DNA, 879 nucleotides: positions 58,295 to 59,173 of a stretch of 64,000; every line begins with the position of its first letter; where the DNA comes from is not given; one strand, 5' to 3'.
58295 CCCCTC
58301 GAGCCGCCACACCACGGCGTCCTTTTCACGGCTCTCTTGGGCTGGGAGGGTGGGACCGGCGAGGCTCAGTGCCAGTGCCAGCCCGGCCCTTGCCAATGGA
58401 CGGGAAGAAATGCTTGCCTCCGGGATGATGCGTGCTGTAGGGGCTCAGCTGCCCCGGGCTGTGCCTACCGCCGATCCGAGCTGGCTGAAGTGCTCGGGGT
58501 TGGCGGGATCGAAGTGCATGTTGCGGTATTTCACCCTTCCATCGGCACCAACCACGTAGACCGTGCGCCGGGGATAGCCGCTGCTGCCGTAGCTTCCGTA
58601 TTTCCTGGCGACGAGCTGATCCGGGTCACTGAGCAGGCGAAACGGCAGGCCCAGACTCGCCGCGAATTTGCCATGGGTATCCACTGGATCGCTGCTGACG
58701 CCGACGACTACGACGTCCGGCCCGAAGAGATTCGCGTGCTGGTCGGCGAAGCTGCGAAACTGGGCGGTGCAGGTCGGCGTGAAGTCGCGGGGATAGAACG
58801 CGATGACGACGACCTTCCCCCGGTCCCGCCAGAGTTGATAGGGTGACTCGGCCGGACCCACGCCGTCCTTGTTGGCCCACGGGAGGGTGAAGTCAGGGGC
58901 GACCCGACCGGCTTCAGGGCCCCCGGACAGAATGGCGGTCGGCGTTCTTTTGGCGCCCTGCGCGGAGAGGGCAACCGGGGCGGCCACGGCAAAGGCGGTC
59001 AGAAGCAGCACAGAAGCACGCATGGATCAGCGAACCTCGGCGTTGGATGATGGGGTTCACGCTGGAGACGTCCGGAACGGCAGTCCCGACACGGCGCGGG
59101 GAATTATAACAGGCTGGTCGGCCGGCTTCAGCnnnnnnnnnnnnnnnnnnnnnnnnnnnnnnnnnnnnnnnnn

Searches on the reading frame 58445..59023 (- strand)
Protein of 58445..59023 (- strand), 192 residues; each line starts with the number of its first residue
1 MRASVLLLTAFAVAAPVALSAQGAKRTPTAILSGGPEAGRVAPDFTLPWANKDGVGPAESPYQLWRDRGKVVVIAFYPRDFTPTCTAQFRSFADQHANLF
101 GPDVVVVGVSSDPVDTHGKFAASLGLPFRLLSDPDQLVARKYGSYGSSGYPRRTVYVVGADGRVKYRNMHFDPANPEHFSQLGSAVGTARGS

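Call 85: search_protein_families(library=pfam, proteins=[window:58445-59023:-], max_evalue=0.00001)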
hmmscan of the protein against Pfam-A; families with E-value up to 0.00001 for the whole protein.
window:58445-59023:- (192 aa): 2 families
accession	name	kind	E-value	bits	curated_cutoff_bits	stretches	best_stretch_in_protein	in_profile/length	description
PF00578.27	AhpC-TSA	-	1.7e-29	102.7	26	1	39-166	2-123/124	AhpC/TSA family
PF08534.16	Redoxin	-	5.7e-19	68.8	26.6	1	38-178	2-140/148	Redoxin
